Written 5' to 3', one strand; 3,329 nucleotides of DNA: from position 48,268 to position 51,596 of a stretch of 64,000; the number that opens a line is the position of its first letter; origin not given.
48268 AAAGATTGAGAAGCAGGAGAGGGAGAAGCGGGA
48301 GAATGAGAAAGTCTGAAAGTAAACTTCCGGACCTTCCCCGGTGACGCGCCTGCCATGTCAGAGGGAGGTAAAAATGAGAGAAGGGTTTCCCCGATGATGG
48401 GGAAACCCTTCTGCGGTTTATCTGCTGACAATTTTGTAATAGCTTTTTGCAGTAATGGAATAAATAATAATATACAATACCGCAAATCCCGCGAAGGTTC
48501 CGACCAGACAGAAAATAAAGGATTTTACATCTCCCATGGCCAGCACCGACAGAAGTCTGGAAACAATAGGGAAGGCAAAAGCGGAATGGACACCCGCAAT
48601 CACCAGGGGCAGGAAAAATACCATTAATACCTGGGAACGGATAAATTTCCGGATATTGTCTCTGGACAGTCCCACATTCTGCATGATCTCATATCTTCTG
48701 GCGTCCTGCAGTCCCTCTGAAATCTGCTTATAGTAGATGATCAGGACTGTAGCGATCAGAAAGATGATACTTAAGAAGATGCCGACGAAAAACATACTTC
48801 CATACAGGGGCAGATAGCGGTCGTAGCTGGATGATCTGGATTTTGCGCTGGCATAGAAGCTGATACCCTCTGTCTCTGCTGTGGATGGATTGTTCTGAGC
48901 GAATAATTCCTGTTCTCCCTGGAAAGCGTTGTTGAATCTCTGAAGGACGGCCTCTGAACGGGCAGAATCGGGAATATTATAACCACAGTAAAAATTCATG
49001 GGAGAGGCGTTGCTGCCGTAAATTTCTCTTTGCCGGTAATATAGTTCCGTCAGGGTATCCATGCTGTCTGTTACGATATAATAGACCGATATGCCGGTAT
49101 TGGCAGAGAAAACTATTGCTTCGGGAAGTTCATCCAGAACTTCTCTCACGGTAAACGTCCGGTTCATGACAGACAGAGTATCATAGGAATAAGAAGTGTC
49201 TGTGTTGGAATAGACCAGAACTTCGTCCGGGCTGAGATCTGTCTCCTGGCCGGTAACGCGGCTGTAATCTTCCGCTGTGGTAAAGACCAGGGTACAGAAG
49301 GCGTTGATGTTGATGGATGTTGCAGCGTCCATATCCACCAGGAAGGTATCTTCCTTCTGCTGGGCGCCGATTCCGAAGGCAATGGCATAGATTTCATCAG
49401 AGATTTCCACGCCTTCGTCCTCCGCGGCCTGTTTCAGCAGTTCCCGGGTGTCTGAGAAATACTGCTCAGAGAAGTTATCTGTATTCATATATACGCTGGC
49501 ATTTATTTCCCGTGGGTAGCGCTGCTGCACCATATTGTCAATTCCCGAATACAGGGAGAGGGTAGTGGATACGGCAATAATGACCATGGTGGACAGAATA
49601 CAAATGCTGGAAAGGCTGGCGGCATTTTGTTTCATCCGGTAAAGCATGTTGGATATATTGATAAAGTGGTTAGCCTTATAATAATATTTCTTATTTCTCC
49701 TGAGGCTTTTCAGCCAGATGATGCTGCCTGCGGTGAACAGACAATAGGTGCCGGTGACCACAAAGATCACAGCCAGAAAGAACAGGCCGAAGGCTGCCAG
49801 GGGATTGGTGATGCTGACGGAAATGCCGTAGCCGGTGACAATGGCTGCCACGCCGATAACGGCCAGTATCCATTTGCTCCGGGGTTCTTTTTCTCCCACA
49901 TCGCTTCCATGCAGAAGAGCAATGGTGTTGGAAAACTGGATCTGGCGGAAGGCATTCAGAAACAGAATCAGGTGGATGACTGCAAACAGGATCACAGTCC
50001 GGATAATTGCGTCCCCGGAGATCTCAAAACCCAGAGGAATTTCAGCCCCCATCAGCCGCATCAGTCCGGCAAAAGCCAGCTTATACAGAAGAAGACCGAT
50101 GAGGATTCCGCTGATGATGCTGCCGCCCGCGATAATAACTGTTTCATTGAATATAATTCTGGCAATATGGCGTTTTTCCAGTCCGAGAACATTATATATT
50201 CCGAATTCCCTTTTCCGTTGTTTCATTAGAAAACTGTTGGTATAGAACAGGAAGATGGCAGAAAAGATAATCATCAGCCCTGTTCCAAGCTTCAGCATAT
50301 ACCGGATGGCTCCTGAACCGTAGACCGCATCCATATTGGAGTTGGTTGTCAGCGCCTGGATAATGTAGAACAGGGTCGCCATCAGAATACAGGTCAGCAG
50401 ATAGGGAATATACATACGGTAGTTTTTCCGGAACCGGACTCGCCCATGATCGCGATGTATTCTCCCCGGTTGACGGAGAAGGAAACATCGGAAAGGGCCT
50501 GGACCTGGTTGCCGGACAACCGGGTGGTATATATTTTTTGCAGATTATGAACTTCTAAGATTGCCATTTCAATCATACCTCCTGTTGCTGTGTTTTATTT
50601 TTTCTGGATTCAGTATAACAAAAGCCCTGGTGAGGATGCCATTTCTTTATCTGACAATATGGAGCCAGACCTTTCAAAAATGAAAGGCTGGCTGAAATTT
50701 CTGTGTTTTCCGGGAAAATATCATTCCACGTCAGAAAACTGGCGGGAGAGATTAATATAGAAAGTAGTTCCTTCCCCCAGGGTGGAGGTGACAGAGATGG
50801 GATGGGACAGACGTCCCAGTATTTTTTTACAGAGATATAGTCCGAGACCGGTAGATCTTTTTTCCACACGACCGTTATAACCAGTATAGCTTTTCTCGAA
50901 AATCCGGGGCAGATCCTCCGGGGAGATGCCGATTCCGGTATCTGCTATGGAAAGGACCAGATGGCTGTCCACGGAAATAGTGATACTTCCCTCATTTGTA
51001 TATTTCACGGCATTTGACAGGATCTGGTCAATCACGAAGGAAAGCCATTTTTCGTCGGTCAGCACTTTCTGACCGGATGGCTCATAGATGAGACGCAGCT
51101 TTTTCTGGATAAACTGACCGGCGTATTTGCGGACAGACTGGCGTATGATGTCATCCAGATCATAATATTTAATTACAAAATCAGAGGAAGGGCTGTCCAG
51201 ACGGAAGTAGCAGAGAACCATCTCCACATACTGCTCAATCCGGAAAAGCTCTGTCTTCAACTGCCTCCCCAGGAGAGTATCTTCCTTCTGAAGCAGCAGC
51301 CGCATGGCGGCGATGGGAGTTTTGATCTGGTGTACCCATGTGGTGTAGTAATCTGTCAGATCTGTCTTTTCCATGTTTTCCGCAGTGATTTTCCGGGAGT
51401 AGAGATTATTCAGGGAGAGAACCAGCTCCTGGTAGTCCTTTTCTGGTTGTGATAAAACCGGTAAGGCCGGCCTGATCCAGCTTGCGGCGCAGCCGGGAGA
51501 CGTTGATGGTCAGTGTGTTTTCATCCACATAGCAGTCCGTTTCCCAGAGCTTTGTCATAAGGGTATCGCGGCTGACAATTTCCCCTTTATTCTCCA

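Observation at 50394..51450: Bce-like resistance operon carries two separate deletions, each joined at a dual-frame microhomology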

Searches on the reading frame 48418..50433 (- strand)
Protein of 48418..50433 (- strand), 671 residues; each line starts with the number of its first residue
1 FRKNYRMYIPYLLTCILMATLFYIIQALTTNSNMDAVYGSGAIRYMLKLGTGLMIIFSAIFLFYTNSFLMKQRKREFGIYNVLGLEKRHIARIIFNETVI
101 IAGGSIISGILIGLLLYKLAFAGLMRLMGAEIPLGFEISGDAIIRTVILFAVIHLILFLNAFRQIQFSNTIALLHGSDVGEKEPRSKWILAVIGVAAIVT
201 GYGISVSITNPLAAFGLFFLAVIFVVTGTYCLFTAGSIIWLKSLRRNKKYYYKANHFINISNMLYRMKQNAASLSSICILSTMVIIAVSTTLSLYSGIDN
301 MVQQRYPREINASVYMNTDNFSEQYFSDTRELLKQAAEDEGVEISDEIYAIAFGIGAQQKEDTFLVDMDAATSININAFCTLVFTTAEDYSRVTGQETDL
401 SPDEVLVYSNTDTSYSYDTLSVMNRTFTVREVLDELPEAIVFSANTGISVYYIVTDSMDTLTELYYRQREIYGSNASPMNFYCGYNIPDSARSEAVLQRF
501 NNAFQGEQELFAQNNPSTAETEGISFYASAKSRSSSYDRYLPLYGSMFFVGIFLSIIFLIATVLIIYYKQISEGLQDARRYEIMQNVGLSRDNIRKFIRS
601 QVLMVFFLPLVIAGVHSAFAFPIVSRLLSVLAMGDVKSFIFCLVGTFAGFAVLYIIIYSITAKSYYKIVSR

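Call 3: search_protein_families(library=pfam, proteins=[window:48418-50433:-], max_evalue=0.01)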
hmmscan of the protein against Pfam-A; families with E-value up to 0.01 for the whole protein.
window:48418-50433:- (671 aa): 1 family
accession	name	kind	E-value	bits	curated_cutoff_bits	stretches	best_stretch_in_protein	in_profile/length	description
PF02687.27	FtsX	-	1.4e-13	51.4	25.5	2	52-164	5-114/120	FtsX-like permease C-terminal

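Call 33: find_related_loci(query=window:48418-50415:-, collection=genome_contigs, flank=5000)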
Query window:48418-50415:- (665 aa) in genome_contigs; peptide patterns used: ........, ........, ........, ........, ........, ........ (x = any residue, [..] = any of these).
195 stretches matched a pattern; 122 encode a relative of the query (tblastn E <= 1e-3); the best 80 are kept; 80 distinct loci.
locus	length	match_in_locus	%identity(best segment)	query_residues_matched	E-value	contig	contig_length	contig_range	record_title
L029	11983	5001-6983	78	1-665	0e+0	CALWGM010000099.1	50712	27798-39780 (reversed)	MAG: uncultured Lachnospiraceae bacterium isolate E01__bin135 genome assembly, contig: E01__k127_1447194, whole genome s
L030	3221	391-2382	69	1-665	0e+0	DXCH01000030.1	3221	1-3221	MAG TPA_asm: Candidatus Eubacterium avistercoris isolate CHK192-9172 CHK192__C22482_L3221_SAMEA5754836, whole genome sho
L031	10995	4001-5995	82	1-665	0e+0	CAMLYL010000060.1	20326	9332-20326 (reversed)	MAG: uncultured Lachnospiraceae bacterium isolate ERR4303222_bin.74_MetaWRAP_v1.1_MAG genome assembly, contig: NODE_2407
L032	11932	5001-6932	45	1-664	6e-168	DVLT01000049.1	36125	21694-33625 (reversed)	MAG TPA_asm: Candidatus Onthocola gallistercoris isolate CHK187-14744 CHK187__C239206_L36125_ERR3414582, whole genome sh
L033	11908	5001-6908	43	2-664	2e-159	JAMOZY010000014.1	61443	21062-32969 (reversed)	MAG: Clostridium sp. isolate NALB_7811_6 Scaffold_#14__SCF_014___61443_bp, whole genome shotgun sequence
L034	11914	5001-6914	42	2-664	4e-157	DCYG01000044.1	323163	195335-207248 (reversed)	MAG TPA_asm: Firmicutes bacterium UBA2116 UBA2116_contig_6, whole genome shotgun sequence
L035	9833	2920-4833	42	2-664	4e-156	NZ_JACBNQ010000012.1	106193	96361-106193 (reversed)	Sedimentibacter hydroxybenzoicus DSM 7310 contig12, whole genome shotgun sequence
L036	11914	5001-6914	42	2-664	3e-155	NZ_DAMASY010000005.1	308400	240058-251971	MAG: Sedimentibacter sp. isolate CTOTU48463 NODE_11_length_308400_cov_11.447716, whole genome shotgun sequence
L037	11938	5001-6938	40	2-665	2e-147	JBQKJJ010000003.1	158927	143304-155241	Oscillospiraceae bacterium LCP25S3_E10 contig00003, whole genome shotgun sequence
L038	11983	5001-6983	39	1-664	8e-147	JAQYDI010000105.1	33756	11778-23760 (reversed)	MAG: Lachnospiraceae bacterium isolate SUG1763 k141_2977598, whole genome shotgun sequence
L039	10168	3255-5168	40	2-665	2e-146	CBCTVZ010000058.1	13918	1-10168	MAG TPA_asm: uncultured Robinsoniella sp. isolate SRR20550102_concoct_34 genome assembly, contig: ERZ24930432.2776, whol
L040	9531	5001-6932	41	2-665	2e-144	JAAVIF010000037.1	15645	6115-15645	MAG: Oscillospiraceae bacterium isolate Mgla_MAG_19-bin_22 c_000000026309, whole genome shotgun sequence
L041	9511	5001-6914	44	2-664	5e-143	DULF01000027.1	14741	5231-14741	MAG TPA_asm: Clostridiaceae bacterium isolate AS04akNAM_100 8270_AS04, whole genome shotgun sequence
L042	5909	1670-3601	40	2-665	2e-143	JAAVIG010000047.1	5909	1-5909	MAG: Oscillospiraceae bacterium isolate Mgla_MAG_6-bin_38 c_000000142790, whole genome shotgun sequence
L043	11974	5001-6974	38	1-664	1e-141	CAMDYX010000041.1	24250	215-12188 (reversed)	MAG: uncultured Agathobacter sp. isolate SRR11489786_bin.32_metaWRAP_v1.3_MAG genome assembly, contig: ERZ11466831.1470,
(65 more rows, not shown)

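Call 45: search_protein_families(library=ncbifam, proteins=[L023:4833-5840:+, L023:5996-6757:+, window:48418-50415:-], max_evalue=0.00001)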
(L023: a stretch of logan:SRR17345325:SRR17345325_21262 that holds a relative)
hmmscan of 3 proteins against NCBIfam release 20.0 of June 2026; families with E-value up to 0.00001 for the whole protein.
L023:4833-5840:+ (335 aa): 63 families (the best 25 are shown)
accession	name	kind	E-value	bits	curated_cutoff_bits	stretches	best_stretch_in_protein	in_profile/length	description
NF047405.1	SensHisKinSapS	equivalog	5.3e-61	206.9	550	1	38-325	34-329/341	two-component system sensor histidine kinase SapS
NF046044.1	PnpS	equivalog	1e-29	103.7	400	1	98-327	149-389/390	two-component system histidine kinase PnpS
NF041832.1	near_NosP_CTERM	subfamily_domain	7.5e-27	94.4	400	1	146-328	38-224/370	NahK/ErcS family hybrid sensor histidine kinase/response regulator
NF008312.0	PRK11100.1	equivalog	3e-26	92.3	356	1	95-330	232-475/477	two-component system sensor histidine kinase CreC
NF033092.0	HK_WalK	equivalog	1.5e-23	83.3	725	1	163-327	421-592/594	cell wall metabolism sensor histidine kinase WalK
TIGR02966.1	phoR_proteo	equivalog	4.3e-23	81.9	334.2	1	133-326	123-332/333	phosphate regulon sensor histidine kinase PhoR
NF041735.1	hist_kin_RppB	equivalog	4e-22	78.6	400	1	151-327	253-437/438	two-component system sensor histidine kinase RppB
TIGR02956.1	TMAO_torS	equivalog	9.7e-21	73.6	676.5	1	173-327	521-680/967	TMAO reductase system sensor histidine kinase/response regulator TorS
NF008302.0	PRK11091.1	equivalog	4.9e-19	68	838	1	207-331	374-507/779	aerobic respiration two-component sensor histidine kinase ArcB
NF041831.1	NO_HK_NahK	exception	6.5e-19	67.4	1500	1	124-327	494-709/854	hybrid sensor histidine kinase/response regulator NahK/ErcS'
NF007898.0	PRK10604.1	equivalog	1.3e-18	67.4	478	1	100-324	192-418/433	two-component system sensor histidine kinase RstB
NF047874.1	MASE3_PAS_HK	subfamily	1.6e-18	66.8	560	1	114-332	388-628/655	MASE3 domain-containing sensor histidine kinase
NF033093.1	HK_VicK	exception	2e-18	66.3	680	1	223-327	324-433/448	cell wall metabolism sensor histidine kinase VicK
NF045595.1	HK_scytonemin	equivalog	2.2e-18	66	865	1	150-326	452-632/637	scytonemin biosynthesis sensor histidine kinase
NF006800.0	PRK09303.1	equivalog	1.2e-17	64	342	1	151-326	193-374/383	histidine kinase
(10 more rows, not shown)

L023:5996-6757:+ (254 aa): 188 families (the best 25 are shown)
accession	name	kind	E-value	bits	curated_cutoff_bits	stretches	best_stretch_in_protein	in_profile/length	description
TIGR03608.1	L_ocin_972_ABC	subfamily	8e-66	221.4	254.85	1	16-217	11-206/206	putative bacteriocin export ABC transporter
NF038007.1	ABC_ATP_DarD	equivalog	3.1e-64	216.4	375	1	4-221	2-217/218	darobactin export ABC transporter ATP-binding protein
TIGR02211.1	LolD_lipo_ex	equivalog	4.6e-62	209.4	307.75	1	3-223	1-220/221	lipoprotein-releasing ABC transporter ATP-binding protein LolD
NF007826.0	PRK10535.1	equivalog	1.6e-59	201.8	966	1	2-226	3-225/648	macrolide ABC transporter ATP-binding protein/permease MacB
TIGR02673.1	FtsE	equivalog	3.6e-58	196.7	264.85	1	8-220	6-213/214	cell division ATP-binding protein FtsE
TIGR02982.1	heterocyst_DevA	subfamily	5.2e-52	176.6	295.8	1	4-222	2-219/220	ABC exporter ATP-binding subunit, DevA family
NF008639.0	PRK11629.1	equivalog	8.5e-52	175.9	360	1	4-226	7-228/234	lipoprotein-releasing ABC transporter ATP-binding protein LolD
NF007879.0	PRK10584.1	equivalog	1.4e-50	172.1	336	1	3-222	6-224/228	putative ABC transporter ATP-binding protein YbbA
NF040933.2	ABC_arch_GlcV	equivalog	1.2e-49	169.1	450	1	5-226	4-223/357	glucose ABC transporter ATP-binding protein GlcV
TIGR02314.1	ABC_MetN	equivalog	9.6e-49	166.2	499.7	1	4-231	2-228/343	methionine ABC transporter ATP-binding protein MetN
TIGR02315.1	ABC_phnC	equivalog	2.7e-46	158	266.1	1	3-236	1-238/243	phosphonate ABC transporter ATP-binding protein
TIGR03265.1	PhnT2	equivalog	4.4e-45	154.4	457.7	1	19-223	14-214/353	putative 2-aminoethylphosphonate ABC transporter ATP-binding protein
NF040840.2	tungstate_WtpC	equivalog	7.9e-45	153.6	440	1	24-223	15-210/347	tungstate ABC transporter ATP-binding protein WtpC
TIGR01186.1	proV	subfamily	4.8e-44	150.9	326.6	1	23-223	7-209/363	betaine/proline/choline family ABC transporter ATP-binding protein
TIGR04521.1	ECF_ATPase_2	equivalog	6.3e-44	150.1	330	1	5-231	2-232/279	energy-coupling factor transporter ATPase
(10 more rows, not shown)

window:48418-50415:- (665 aa): 0 families

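Call 46: search_solved_structures(query=window:48418-50415:-, max_evalue=0.001)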
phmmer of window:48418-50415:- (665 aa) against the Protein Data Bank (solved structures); distinct sequences matched with E-value up to 0.001: 2.
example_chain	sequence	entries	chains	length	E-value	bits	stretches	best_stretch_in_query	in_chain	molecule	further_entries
9ugg_E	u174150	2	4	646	2e-42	149.1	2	2-305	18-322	Lantibiotic ABC transporter permease PsdB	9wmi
7tcg_A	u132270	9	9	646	3e-30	108.9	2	3-299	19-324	Bacitracin export permease protein BceB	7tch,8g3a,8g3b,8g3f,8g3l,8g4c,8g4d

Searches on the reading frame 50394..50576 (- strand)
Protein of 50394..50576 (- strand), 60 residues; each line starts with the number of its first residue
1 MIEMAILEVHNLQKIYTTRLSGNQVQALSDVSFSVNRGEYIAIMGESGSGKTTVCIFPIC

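Call 3: search_protein_families(library=pfam, proteins=[window:50394-50576:-], max_evalue=0.01)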
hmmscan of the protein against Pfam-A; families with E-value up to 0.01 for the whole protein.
window:50394-50576:- (60 aa): 3 families
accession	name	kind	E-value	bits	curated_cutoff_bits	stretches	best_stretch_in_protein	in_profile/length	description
PF00005.33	ABC_tran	-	7.2e-08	33.6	25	1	28-55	1-28/137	ABC transporter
PF13555.12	AAA_29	-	0.0038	17.4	27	1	31-54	15-38/61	P-loop containing region of AAA domain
PF13191.12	AAA_16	-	0.0068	17.3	32.6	1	23-55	7-41/167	AAA ATPase domain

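Call 45: search_protein_families(library=ncbifam, proteins=[L023:4833-5840:+, L023:5996-6757:+], max_evalue=0.00001)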
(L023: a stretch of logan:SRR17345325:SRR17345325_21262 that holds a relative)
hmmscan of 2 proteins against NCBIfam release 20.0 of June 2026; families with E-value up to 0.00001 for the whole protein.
L023:4833-5840:+ (335 aa): 63 families (the best 25 are shown)
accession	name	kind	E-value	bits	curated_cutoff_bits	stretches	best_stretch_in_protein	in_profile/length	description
NF047405.1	SensHisKinSapS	equivalog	5.3e-61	206.9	550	1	38-325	34-329/341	two-component system sensor histidine kinase SapS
NF046044.1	PnpS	equivalog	1e-29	103.7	400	1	98-327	149-389/390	two-component system histidine kinase PnpS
NF041832.1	near_NosP_CTERM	subfamily_domain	7.5e-27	94.4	400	1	146-328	38-224/370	NahK/ErcS family hybrid sensor histidine kinase/response regulator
NF008312.0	PRK11100.1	equivalog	3e-26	92.3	356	1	95-330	232-475/477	two-component system sensor histidine kinase CreC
NF033092.0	HK_WalK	equivalog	1.5e-23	83.3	725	1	163-327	421-592/594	cell wall metabolism sensor histidine kinase WalK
TIGR02966.1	phoR_proteo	equivalog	4.3e-23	81.9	334.2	1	133-326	123-332/333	phosphate regulon sensor histidine kinase PhoR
NF041735.1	hist_kin_RppB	equivalog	4e-22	78.6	400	1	151-327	253-437/438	two-component system sensor histidine kinase RppB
TIGR02956.1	TMAO_torS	equivalog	9.7e-21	73.6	676.5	1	173-327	521-680/967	TMAO reductase system sensor histidine kinase/response regulator TorS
NF008302.0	PRK11091.1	equivalog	4.9e-19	68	838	1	207-331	374-507/779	aerobic respiration two-component sensor histidine kinase ArcB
NF041831.1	NO_HK_NahK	exception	6.5e-19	67.4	1500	1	124-327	494-709/854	hybrid sensor histidine kinase/response regulator NahK/ErcS'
NF007898.0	PRK10604.1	equivalog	1.3e-18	67.4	478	1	100-324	192-418/433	two-component system sensor histidine kinase RstB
NF047874.1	MASE3_PAS_HK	subfamily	1.6e-18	66.8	560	1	114-332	388-628/655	MASE3 domain-containing sensor histidine kinase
NF033093.1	HK_VicK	exception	2e-18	66.3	680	1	223-327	324-433/448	cell wall metabolism sensor histidine kinase VicK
NF045595.1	HK_scytonemin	equivalog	2.2e-18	66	865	1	150-326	452-632/637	scytonemin biosynthesis sensor histidine kinase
NF006800.0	PRK09303.1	equivalog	1.2e-17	64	342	1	151-326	193-374/383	histidine kinase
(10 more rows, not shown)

L023:5996-6757:+ (254 aa): 188 families (the best 25 are shown)
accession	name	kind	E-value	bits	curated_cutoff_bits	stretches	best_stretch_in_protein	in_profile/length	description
TIGR03608.1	L_ocin_972_ABC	subfamily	8e-66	221.4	254.85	1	16-217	11-206/206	putative bacteriocin export ABC transporter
NF038007.1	ABC_ATP_DarD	equivalog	3.1e-64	216.4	375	1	4-221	2-217/218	darobactin export ABC transporter ATP-binding protein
TIGR02211.1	LolD_lipo_ex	equivalog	4.6e-62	209.4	307.75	1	3-223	1-220/221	lipoprotein-releasing ABC transporter ATP-binding protein LolD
NF007826.0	PRK10535.1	equivalog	1.6e-59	201.8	966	1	2-226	3-225/648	macrolide ABC transporter ATP-binding protein/permease MacB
TIGR02673.1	FtsE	equivalog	3.6e-58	196.7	264.85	1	8-220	6-213/214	cell division ATP-binding protein FtsE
TIGR02982.1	heterocyst_DevA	subfamily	5.2e-52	176.6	295.8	1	4-222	2-219/220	ABC exporter ATP-binding subunit, DevA family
NF008639.0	PRK11629.1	equivalog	8.5e-52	175.9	360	1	4-226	7-228/234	lipoprotein-releasing ABC transporter ATP-binding protein LolD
NF007879.0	PRK10584.1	equivalog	1.4e-50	172.1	336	1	3-222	6-224/228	putative ABC transporter ATP-binding protein YbbA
NF040933.2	ABC_arch_GlcV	equivalog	1.2e-49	169.1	450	1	5-226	4-223/357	glucose ABC transporter ATP-binding protein GlcV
TIGR02314.1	ABC_MetN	equivalog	9.6e-49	166.2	499.7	1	4-231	2-228/343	methionine ABC transporter ATP-binding protein MetN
TIGR02315.1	ABC_phnC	equivalog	2.7e-46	158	266.1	1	3-236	1-238/243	phosphonate ABC transporter ATP-binding protein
TIGR03265.1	PhnT2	equivalog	4.4e-45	154.4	457.7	1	19-223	14-214/353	putative 2-aminoethylphosphonate ABC transporter ATP-binding protein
NF040840.2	tungstate_WtpC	equivalog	7.9e-45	153.6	440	1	24-223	15-210/347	tungstate ABC transporter ATP-binding protein WtpC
TIGR01186.1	proV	subfamily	4.8e-44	150.9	326.6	1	23-223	7-209/363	betaine/proline/choline family ABC transporter ATP-binding protein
TIGR04521.1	ECF_ATPase_2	equivalog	6.3e-44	150.1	330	1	5-231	2-232/279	energy-coupling factor transporter ATPase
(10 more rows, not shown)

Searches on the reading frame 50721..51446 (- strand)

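Call 3: search_protein_families(library=pfam, proteins=[window:50721-51446:-], max_evalue=0.01)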
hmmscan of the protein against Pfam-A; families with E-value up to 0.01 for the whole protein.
window:50721-51446:- (241 aa): 1 family
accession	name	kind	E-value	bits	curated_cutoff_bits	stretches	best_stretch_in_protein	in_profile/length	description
PF02518.31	HATPase_c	-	1.1e-23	84.2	26.4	1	131-234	2-108/111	Histidine kinase-, DNA gyrase B-, and HSP90-like ATPase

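Call 45: search_protein_families(library=ncbifam, proteins=[L023:4833-5840:+, L023:5996-6757:+], max_evalue=0.00001)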
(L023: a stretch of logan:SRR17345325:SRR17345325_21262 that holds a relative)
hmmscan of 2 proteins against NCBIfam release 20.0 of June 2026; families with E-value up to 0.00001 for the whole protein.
L023:4833-5840:+ (335 aa): 63 families (the best 25 are shown)
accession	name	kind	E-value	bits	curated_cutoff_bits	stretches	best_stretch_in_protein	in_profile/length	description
NF047405.1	SensHisKinSapS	equivalog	5.3e-61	206.9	550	1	38-325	34-329/341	two-component system sensor histidine kinase SapS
NF046044.1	PnpS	equivalog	1e-29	103.7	400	1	98-327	149-389/390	two-component system histidine kinase PnpS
NF041832.1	near_NosP_CTERM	subfamily_domain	7.5e-27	94.4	400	1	146-328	38-224/370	NahK/ErcS family hybrid sensor histidine kinase/response regulator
NF008312.0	PRK11100.1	equivalog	3e-26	92.3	356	1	95-330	232-475/477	two-component system sensor histidine kinase CreC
NF033092.0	HK_WalK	equivalog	1.5e-23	83.3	725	1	163-327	421-592/594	cell wall metabolism sensor histidine kinase WalK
TIGR02966.1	phoR_proteo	equivalog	4.3e-23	81.9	334.2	1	133-326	123-332/333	phosphate regulon sensor histidine kinase PhoR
NF041735.1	hist_kin_RppB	equivalog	4e-22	78.6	400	1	151-327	253-437/438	two-component system sensor histidine kinase RppB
TIGR02956.1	TMAO_torS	equivalog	9.7e-21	73.6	676.5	1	173-327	521-680/967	TMAO reductase system sensor histidine kinase/response regulator TorS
NF008302.0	PRK11091.1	equivalog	4.9e-19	68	838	1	207-331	374-507/779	aerobic respiration two-component sensor histidine kinase ArcB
NF041831.1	NO_HK_NahK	exception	6.5e-19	67.4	1500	1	124-327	494-709/854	hybrid sensor histidine kinase/response regulator NahK/ErcS'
NF007898.0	PRK10604.1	equivalog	1.3e-18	67.4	478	1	100-324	192-418/433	two-component system sensor histidine kinase RstB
NF047874.1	MASE3_PAS_HK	subfamily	1.6e-18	66.8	560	1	114-332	388-628/655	MASE3 domain-containing sensor histidine kinase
NF033093.1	HK_VicK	exception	2e-18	66.3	680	1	223-327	324-433/448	cell wall metabolism sensor histidine kinase VicK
NF045595.1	HK_scytonemin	equivalog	2.2e-18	66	865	1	150-326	452-632/637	scytonemin biosynthesis sensor histidine kinase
NF006800.0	PRK09303.1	equivalog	1.2e-17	64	342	1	151-326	193-374/383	histidine kinase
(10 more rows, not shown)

L023:5996-6757:+ (254 aa): 188 families (the best 25 are shown)
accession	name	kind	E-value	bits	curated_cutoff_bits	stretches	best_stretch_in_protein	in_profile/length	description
TIGR03608.1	L_ocin_972_ABC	subfamily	8e-66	221.4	254.85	1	16-217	11-206/206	putative bacteriocin export ABC transporter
NF038007.1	ABC_ATP_DarD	equivalog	3.1e-64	216.4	375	1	4-221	2-217/218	darobactin export ABC transporter ATP-binding protein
TIGR02211.1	LolD_lipo_ex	equivalog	4.6e-62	209.4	307.75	1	3-223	1-220/221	lipoprotein-releasing ABC transporter ATP-binding protein LolD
NF007826.0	PRK10535.1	equivalog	1.6e-59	201.8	966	1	2-226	3-225/648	macrolide ABC transporter ATP-binding protein/permease MacB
TIGR02673.1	FtsE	equivalog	3.6e-58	196.7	264.85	1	8-220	6-213/214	cell division ATP-binding protein FtsE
TIGR02982.1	heterocyst_DevA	subfamily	5.2e-52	176.6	295.8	1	4-222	2-219/220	ABC exporter ATP-binding subunit, DevA family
NF008639.0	PRK11629.1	equivalog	8.5e-52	175.9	360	1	4-226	7-228/234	lipoprotein-releasing ABC transporter ATP-binding protein LolD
NF007879.0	PRK10584.1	equivalog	1.4e-50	172.1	336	1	3-222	6-224/228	putative ABC transporter ATP-binding protein YbbA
NF040933.2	ABC_arch_GlcV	equivalog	1.2e-49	169.1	450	1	5-226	4-223/357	glucose ABC transporter ATP-binding protein GlcV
TIGR02314.1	ABC_MetN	equivalog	9.6e-49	166.2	499.7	1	4-231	2-228/343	methionine ABC transporter ATP-binding protein MetN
TIGR02315.1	ABC_phnC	equivalog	2.7e-46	158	266.1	1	3-236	1-238/243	phosphonate ABC transporter ATP-binding protein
TIGR03265.1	PhnT2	equivalog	4.4e-45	154.4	457.7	1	19-223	14-214/353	putative 2-aminoethylphosphonate ABC transporter ATP-binding protein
NF040840.2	tungstate_WtpC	equivalog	7.9e-45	153.6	440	1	24-223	15-210/347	tungstate ABC transporter ATP-binding protein WtpC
TIGR01186.1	proV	subfamily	4.8e-44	150.9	326.6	1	23-223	7-209/363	betaine/proline/choline family ABC transporter ATP-binding protein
TIGR04521.1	ECF_ATPase_2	equivalog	6.3e-44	150.1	330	1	5-231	2-232/279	energy-coupling factor transporter ATPase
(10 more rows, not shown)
